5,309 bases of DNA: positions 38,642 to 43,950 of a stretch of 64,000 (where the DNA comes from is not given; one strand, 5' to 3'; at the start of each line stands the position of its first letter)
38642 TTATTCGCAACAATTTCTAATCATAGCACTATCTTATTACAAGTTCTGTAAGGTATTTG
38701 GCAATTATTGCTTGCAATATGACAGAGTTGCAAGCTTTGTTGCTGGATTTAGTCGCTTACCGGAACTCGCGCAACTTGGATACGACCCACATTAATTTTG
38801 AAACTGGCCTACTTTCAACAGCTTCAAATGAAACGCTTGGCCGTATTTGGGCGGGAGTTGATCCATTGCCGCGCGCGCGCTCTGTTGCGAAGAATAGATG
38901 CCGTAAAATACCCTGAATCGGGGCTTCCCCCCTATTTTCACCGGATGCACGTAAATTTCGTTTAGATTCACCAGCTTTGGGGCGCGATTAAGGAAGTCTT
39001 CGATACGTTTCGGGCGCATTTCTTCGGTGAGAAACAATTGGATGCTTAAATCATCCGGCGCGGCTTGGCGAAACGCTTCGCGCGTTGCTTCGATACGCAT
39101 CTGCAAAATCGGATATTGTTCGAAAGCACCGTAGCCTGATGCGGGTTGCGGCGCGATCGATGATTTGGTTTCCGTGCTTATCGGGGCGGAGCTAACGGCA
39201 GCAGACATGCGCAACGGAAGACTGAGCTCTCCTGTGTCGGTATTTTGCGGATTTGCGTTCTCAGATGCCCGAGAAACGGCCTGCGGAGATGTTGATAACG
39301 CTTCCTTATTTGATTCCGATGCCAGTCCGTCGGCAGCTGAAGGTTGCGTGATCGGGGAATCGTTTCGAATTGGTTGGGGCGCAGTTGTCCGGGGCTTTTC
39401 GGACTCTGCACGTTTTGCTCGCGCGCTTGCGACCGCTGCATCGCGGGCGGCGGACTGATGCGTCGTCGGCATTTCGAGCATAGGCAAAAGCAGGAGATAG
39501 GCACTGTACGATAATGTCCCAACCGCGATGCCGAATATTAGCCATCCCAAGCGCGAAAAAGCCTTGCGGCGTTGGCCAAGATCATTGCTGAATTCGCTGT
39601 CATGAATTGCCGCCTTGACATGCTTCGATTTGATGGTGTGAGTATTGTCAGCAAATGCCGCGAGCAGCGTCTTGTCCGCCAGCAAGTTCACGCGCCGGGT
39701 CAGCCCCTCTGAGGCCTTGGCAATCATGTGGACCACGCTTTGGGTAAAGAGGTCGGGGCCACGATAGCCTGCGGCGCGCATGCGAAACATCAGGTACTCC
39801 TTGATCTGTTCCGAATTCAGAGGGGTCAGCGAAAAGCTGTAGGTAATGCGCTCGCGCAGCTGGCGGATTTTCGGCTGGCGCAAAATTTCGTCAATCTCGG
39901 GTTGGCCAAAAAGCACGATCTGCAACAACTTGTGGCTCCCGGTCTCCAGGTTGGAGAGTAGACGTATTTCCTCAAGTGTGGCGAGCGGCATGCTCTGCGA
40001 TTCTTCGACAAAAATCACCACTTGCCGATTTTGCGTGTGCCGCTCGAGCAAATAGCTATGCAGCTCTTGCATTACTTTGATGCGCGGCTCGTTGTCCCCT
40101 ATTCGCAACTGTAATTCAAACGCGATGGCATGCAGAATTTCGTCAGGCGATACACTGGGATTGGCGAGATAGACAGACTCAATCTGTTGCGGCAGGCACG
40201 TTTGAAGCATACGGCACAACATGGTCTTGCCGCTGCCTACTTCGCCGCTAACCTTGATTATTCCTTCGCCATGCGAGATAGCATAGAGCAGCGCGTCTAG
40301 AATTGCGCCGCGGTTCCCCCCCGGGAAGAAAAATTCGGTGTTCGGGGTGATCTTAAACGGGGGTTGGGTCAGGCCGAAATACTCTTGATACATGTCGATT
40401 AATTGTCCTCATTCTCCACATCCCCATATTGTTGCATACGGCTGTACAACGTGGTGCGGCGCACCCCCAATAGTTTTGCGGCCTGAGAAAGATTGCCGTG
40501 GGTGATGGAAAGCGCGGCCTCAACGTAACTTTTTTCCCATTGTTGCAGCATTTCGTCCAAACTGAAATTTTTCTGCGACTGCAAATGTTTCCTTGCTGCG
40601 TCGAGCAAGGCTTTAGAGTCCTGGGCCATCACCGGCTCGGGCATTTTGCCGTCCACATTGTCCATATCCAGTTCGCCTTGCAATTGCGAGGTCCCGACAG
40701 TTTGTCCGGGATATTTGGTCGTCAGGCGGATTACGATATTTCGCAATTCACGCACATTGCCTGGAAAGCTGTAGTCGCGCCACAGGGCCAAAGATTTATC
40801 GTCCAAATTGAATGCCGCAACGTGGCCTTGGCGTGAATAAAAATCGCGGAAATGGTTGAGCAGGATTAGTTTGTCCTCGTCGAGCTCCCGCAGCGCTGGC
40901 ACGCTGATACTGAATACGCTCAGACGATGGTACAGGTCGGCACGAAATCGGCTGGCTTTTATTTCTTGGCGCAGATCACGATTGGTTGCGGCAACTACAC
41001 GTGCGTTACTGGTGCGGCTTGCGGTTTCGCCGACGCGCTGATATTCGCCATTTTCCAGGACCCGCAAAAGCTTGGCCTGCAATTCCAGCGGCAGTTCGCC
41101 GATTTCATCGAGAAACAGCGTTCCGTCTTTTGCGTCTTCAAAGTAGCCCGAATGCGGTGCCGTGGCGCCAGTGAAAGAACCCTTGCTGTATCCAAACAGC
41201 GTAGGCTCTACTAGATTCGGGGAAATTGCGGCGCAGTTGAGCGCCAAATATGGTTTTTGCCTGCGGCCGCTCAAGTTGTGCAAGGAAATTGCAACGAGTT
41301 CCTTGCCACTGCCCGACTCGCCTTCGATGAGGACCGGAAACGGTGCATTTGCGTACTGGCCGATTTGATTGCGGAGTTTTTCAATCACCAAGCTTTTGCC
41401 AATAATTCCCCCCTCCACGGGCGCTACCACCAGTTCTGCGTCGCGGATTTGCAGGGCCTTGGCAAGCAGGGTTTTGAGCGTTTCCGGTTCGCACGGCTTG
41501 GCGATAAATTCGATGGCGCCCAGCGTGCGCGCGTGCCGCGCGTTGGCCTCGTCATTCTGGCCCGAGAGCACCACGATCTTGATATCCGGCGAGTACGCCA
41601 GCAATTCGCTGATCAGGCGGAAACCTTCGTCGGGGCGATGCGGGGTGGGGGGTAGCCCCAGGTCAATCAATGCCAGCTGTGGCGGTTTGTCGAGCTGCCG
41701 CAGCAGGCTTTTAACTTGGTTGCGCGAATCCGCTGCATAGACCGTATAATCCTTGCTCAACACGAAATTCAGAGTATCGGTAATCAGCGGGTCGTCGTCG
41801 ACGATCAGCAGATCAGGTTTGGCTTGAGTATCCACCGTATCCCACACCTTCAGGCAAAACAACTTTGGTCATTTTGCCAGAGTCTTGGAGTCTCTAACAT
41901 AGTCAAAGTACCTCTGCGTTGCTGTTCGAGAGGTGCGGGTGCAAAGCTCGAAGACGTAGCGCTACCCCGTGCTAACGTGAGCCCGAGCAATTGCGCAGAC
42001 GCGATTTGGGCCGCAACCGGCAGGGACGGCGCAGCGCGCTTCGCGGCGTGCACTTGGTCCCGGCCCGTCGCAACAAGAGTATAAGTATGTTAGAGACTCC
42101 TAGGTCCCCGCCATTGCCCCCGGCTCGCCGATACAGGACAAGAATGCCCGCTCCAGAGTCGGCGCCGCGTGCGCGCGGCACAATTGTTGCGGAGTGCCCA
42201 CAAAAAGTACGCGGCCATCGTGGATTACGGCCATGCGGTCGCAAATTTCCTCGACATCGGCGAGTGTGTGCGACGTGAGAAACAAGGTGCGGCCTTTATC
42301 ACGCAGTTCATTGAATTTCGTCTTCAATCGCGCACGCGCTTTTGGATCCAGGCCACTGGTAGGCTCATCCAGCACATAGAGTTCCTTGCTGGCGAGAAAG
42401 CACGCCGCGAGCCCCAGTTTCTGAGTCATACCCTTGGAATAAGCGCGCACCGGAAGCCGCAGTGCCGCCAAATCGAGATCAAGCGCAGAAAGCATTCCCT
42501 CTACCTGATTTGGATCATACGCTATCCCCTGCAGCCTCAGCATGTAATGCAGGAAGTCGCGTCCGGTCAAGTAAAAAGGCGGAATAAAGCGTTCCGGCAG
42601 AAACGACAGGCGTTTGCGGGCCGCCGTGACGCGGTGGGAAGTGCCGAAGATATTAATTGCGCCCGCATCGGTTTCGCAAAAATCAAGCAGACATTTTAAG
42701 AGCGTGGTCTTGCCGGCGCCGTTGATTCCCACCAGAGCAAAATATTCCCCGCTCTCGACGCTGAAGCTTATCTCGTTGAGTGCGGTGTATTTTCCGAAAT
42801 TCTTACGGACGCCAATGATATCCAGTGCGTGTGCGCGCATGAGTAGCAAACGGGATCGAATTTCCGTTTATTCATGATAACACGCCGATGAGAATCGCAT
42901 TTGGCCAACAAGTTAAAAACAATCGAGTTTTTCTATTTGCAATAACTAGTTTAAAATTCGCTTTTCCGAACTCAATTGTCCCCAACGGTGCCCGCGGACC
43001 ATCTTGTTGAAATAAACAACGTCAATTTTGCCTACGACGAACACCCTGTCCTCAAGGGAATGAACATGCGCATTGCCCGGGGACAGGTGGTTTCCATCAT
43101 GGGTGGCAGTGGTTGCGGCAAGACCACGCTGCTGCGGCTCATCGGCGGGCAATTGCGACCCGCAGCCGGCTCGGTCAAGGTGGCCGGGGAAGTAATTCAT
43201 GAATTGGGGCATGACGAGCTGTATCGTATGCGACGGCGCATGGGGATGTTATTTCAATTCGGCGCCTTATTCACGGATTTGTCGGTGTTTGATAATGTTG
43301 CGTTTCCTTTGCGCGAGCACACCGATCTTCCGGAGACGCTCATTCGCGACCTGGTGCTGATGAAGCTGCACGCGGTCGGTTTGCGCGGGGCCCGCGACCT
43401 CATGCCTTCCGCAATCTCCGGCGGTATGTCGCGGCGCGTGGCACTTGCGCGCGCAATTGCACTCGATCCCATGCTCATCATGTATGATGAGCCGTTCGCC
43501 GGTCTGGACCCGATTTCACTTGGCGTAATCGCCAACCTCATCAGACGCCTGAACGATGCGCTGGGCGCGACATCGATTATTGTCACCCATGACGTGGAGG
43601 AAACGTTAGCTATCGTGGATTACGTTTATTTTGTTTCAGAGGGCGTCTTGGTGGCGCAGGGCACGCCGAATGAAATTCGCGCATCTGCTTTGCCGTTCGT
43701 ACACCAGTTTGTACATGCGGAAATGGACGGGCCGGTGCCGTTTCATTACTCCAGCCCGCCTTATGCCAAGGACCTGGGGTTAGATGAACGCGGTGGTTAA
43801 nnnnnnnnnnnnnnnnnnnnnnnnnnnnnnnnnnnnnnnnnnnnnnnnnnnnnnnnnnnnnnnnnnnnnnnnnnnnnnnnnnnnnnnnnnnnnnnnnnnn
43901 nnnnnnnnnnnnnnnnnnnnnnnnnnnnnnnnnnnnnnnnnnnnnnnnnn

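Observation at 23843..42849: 19-kb MSHA/T2SS-like type IV filament locus carrying its own sigma-54 two-component system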

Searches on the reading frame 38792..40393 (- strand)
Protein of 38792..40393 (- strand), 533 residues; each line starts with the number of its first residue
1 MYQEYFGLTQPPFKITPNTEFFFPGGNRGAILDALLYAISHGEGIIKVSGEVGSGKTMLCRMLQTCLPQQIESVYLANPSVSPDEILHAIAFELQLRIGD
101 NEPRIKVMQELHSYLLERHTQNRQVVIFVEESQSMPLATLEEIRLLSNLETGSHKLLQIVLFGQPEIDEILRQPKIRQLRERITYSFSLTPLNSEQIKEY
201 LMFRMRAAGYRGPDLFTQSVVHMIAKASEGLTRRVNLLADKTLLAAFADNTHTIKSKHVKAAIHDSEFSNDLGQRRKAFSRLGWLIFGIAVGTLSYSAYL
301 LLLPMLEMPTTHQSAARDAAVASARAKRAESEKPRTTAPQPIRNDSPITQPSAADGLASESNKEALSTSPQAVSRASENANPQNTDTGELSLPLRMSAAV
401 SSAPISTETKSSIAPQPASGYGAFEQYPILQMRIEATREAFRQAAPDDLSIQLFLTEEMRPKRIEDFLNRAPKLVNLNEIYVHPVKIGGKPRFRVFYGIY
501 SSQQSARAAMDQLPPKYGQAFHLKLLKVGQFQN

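Call 4: search_protein_families(library=ncbifam, proteins=[window:38792-40393:-], max_evalue=0.01)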
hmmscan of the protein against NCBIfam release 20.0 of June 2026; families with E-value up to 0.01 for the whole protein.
window:38792-40393:- (533 aa): 3 families
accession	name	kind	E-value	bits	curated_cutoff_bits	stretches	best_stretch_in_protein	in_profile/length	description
TIGR03015.1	pepcterm_ATPase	hypoth_equivalog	1.5e-65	221.3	324.5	1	1-266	1-266/269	XrtA/PEP-CTERM system-associated ATPase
NF038219.1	IcmV_IVB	equivalog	0.0035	17.4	100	1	255-303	50-99/149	type IVB secretion system protein IcmV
NF010061.0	PRK13538.1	equivalog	0.0099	15.4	195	0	31-72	20-60/211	cytochrome c biogenesis heme-transporting ATPase CcmA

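Call 6: search_protein_families(library=pfam, proteins=[window:38792-40393:-], max_evalue=0.001)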
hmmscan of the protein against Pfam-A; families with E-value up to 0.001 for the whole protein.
window:38792-40393:- (533 aa): 3 families
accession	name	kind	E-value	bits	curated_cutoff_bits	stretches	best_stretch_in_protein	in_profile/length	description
PF13401.12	AAA_22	-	8.5e-26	91.2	27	1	41-171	3-130/130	AAA domain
PF13191.12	AAA_16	-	4e-06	27.9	32.6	1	32-153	12-162/167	AAA ATPase domain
PF05036.18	SPOR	-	4.3e-05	24.2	21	1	481-521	33-73/76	SPOR domain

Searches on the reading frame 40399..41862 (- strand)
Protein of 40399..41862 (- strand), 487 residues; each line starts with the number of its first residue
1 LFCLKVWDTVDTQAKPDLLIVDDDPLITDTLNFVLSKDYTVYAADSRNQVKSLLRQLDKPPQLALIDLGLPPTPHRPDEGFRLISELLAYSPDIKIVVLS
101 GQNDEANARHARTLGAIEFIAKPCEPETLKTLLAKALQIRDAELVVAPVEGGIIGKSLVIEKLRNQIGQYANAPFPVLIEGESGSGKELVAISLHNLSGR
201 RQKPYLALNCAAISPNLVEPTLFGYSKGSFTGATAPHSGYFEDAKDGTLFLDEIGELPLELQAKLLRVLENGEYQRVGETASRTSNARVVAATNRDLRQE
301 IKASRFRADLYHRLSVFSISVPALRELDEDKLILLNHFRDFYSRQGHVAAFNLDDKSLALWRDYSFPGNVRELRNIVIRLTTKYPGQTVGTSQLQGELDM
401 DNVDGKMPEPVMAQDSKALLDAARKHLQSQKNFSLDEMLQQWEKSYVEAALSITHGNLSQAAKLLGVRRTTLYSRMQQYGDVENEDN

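Call 4: search_protein_families(library=ncbifam, proteins=[window:40399-41862:-], max_evalue=0.01)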
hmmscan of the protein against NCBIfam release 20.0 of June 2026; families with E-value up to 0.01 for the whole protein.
window:40399-41862:- (487 aa): 73 families (the best 25 are shown)
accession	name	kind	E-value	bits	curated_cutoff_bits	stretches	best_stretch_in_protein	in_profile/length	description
TIGR02915.1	PEP_resp_reg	equivalog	8.2e-109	364.4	502.6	1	18-480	1-443/445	PEP-CTERM-box response regulator transcription factor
TIGR01818.1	ntrC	equivalog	4.6e-107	358.7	558.6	1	19-477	2-461/463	nitrogen regulation protein NR(I)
NF003451.0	PRK05022.1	equivalog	1.8e-94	317.3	476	1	148-474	187-503/512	nitric oxide reductase transcriptional regulator NorR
NF041552.1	TF_PrdR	equivalog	5.3e-85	285.9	795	1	151-480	267-577/577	sigma-54 dependent transcriptional regulator PrdR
NF008469.0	PRK11361.1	equivalog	2.8e-81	273.6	714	1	16-480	5-455/461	acetoacetate metabolism transcriptional regulator AtoC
NF038308.1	RNA_repair_RtcR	equivalog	3.7e-81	273.6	650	1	147-480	176-517/530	RNA repair transcriptional activator RtcR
NF041946.1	LuxO_transreg_Vib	equivalog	4.1e-80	269.8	800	1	58-480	38-461/463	quorum-sensing sigma-54 dependent transcriptional regulator LuxO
NF008176.1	PRK10923.1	equivalog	4.9e-78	262.8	620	1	18-480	6-467/469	nitrogen regulation protein NR(I)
NF051870.1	NAssimRespRegNtrX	equivalog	5.2e-78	262.9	600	1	17-480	3-451/452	nitrogen assimilation response regulator NtrX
TIGR01817.1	nifA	equivalog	1e-77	262.2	528.85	1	150-467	195-515/534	nif-specific transcriptional activator NifA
TIGR02329.1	propionate_PrpR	equivalog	1.2e-77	261.8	499.2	1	148-477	209-525/526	propionate catabolism operon regulatory protein PrpR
TIGR02974.1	phageshock_pspF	equivalog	5.3e-75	252.7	443.55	1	153-478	1-335/336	phage shock protein operon transcriptional activator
NF011953.0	PRK15424.1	equivalog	1.7e-73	248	703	1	149-478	217-533/538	propionate catabolism operon regulatory protein PrpR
NF050807.1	TransRegFlbDCaul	equivalog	8.7e-72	242.4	750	1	83-481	60-440/454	sigma-54-dependent transcriptional regulator FlbD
NF007689.0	PRK10365.1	equivalog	4.2e-71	240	760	1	14-476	4-439/441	sigma-54-dependent response regulator transcription factor ZraR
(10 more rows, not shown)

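Call 6: search_protein_families(library=pfam, proteins=[window:40399-41862:-], max_evalue=0.001)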
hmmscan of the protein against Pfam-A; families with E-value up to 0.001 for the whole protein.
window:40399-41862:- (487 aa): 8 families
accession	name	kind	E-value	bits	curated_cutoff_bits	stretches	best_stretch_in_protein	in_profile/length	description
PF00158.32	Sigma54_activat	-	6.9e-64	215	20.2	1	153-319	1-167/168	Sigma-54 interaction domain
PF14532.12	Sigma54_activ_2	-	6.2e-25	88.5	25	1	154-324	1-138/138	Sigma-54 interaction domain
PF00072.30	Response_reg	-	4.5e-16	59.4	30.2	1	19-132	2-109/111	Response regulator receiver domain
PF25601.1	AAA_lid_14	-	2.9e-12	46.7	27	1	325-401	1-77/87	AAA+ ATPase lid domain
PF02954.25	HTH_8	-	6.2e-12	45.5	22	1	441-479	4-42/42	Bacterial regulatory protein, Fis family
PF07728.20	AAA_5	-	3e-06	27.7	22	1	176-297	1-125/139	AAA domain (dynein-related subfamily)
PF01078.27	Mg_chelatase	-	0.00043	20.2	20.3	0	232-294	93-157/207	Magnesium chelatase, subunit ChlI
PF07724.20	AAA_2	-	0.00056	20.4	27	0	177-306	6-136/166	AAA domain (Cdc48 subfamily)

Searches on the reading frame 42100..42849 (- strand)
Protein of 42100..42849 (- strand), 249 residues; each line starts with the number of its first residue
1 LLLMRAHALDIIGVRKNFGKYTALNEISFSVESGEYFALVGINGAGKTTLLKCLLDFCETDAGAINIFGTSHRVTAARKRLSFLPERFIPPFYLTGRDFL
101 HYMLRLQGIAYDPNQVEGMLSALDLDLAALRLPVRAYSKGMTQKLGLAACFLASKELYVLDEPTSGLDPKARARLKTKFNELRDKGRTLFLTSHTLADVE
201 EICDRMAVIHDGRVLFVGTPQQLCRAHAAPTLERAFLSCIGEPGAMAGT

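Call 4: search_protein_families(library=ncbifam, proteins=[window:42100-42849:-], max_evalue=0.01)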
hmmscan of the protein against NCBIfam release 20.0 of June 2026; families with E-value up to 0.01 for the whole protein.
window:42100-42849:- (249 aa): 194 families (the best 25 are shown)
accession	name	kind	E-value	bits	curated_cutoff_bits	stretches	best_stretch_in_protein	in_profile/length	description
TIGR01188.1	drrA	subfamily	1.1e-44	152.9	312.45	1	16-226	1-214/302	daunorubicin resistance ABC transporter, ATP-binding protein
NF033858.1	ABC2_perm_RbbA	equivalog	2.5e-42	144.8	1050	1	8-242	266-503/909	ribosome-associated ATPase/putative transporter RbbA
NF010060.0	PRK13537.1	equivalog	1.6e-38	132.4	521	1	4-226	11-236/314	nodulation factor ABC transporter ATP-binding protein NodI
NF010059.0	PRK13536.1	equivalog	2.9e-37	128.2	549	1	5-226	40-264/342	nodulation factor ABC transporter ATP-binding protein NodI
TIGR01288.1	nodI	equivalog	1.5e-35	122.7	424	1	8-226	4-225/303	nodulation factor ABC transporter ATP-binding protein NodI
TIGR03864.1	PQQ_ABC_ATP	hypoth_equivalog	4.5e-35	121.2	302.25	1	8-238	1-234/236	ABC transporter, ATP-binding subunit, PQQ-dependent alcohol dehydrogenase system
TIGR03740.1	galliderm_ABC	subfamily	3.2e-34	118.6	309.75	1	11-216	3-204/223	lantibiotic protection ABC transporter ATP-binding subunit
TIGR03522.1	GldA_ABC_ATP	equivalog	1.2e-33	116.9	402.6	1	11-230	5-226/301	gliding motility-associated ABC transporter ATP-binding subunit GldA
TIGR04521.1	ECF_ATPase_2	equivalog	2.3e-29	102.4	330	2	115-226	123-235/279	energy-coupling factor transporter ATPase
NF047565.1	PSM_export_PmtA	equivalog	6.9e-29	101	350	1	21-227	14-219/282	phenol-soluble modulin export ABC transporter ATP-binding protein PmtA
TIGR00968.1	3a0106s01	subfamily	7.3e-28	97.7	342.75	1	11-230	3-225/237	sulfate ABC transporter ATP-binding protein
TIGR03265.1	PhnT2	equivalog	1.2e-27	97.1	457.7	1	7-227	3-226/353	putative 2-aminoethylphosphonate ABC transporter ATP-binding protein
NF011967.0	PRK15439.1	equivalog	5.5e-26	91.1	586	2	112-214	379-481/510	autoinducer 2 ABC transporter ATP-binding protein LsrA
TIGR01186.1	proV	subfamily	1e-25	90.6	326.6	1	18-228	3-222/363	betaine/proline/choline family ABC transporter ATP-binding protein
NF008442.0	PRK11288.1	equivalog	1.1e-25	90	689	2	7-80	6-79/504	L-arabinose ABC transporter ATP-binding protein AraG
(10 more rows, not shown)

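Call 6: search_protein_families(library=pfam, proteins=[window:42100-42849:-], max_evalue=0.001)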
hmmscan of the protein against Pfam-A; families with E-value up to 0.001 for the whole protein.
window:42100-42849:- (249 aa): 5 families
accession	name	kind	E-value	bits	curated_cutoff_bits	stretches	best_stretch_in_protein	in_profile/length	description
PF00005.33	ABC_tran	-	6.9e-22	79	25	1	24-165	1-137/137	ABC transporter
PF13304.12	AAA_21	-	2.2e-16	61.2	27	2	132-194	233-298/304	AAA domain, putative AbiEii toxin, Type IV TA system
PF13175.12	AAA_15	-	6.4e-05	23.2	32.1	1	16-61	9-50/374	AAA ATPase domain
PF13476.12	AAA_23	-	6.7e-05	24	27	1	16-55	5-40/201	AAA domain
PF13604.12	AAA_30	-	0.00013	22.2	27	0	33-78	16-60/191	AAA domain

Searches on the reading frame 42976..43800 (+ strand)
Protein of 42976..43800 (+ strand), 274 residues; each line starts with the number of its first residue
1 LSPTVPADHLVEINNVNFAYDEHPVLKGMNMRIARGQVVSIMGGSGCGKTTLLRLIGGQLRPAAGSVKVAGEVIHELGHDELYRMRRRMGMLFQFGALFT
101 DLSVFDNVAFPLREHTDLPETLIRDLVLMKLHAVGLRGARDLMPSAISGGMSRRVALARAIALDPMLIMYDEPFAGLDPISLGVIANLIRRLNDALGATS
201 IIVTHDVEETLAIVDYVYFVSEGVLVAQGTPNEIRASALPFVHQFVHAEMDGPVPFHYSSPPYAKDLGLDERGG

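Call 4: search_protein_families(library=ncbifam, proteins=[window:42976-43800:+], max_evalue=0.01)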
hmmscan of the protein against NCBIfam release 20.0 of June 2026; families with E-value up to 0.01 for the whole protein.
window:42976-43800:+ (274 aa): 187 families (the best 25 are shown)
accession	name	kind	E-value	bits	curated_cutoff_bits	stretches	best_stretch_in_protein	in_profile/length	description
NF008809.0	PRK11831.1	equivalog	1.1e-101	339.6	441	1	8-267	6-265/270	phospholipid ABC transporter ATP-binding protein MlaF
TIGR03265.1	PhnT2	equivalog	1e-51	176.3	457.7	1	10-246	4-235/353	putative 2-aminoethylphosphonate ABC transporter ATP-binding protein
NF043075.1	MMSYN1_0197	equivalog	1.5e-47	162.2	550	1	10-246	2-233/341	spermidine/putrescine ABC transporter ATP-binding protein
NF006987.0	PRK09452.1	equivalog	4.8e-47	160.4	482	1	7-246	14-248/378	spermidine/putrescine ABC transporter ATP-binding protein PotA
TIGR01186.1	proV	subfamily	1.3e-46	159.4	326.6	1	27-248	10-232/363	betaine/proline/choline family ABC transporter ATP-binding protein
TIGR00968.1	3a0106s01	subfamily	8e-46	156.5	342.75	1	11-247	1-232/237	sulfate ABC transporter ATP-binding protein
TIGR03258.1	PhnT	equivalog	1.3e-45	156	499.15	1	11-245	9-239/359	2-aminoethylphosphonate ABC transport system ATP-binding subunit PhnT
NF040933.2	ABC_arch_GlcV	equivalog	2e-45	155.2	450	1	16-235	8-230/357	glucose ABC transporter ATP-binding protein GlcV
TIGR00972.1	3a0107s01c2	equivalog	6e-45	153.5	343.2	1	11-235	2-231/248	phosphate ABC transporter ATP-binding protein PstB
NF008105.0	PRK10851.1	equivalog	1.1e-44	152.6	502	1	11-246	3-237/362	sulfate/thiosulfate ABC transporter ATP-binding protein CysA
TIGR02673.1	FtsE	equivalog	1.4e-44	152.3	264.85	1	10-208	1-198/214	cell division ATP-binding protein FtsE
TIGR04521.1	ECF_ATPase_2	equivalog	1.5e-44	152.1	330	1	12-235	2-233/279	energy-coupling factor transporter ATPase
TIGR02314.1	ABC_MetN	equivalog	3.9e-44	151.1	499.7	1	24-259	19-254/343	methionine ABC transporter ATP-binding protein MetN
TIGR04520.1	ECF_ATPase_1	equivalog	6.3e-44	150.4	315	1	11-236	1-225/269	energy-coupling factor transporter ATPase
NF008513.0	PRK11432.1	equivalog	1.5e-43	149.1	496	1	8-243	4-234/351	ferric ABC transporter ATP-binding protein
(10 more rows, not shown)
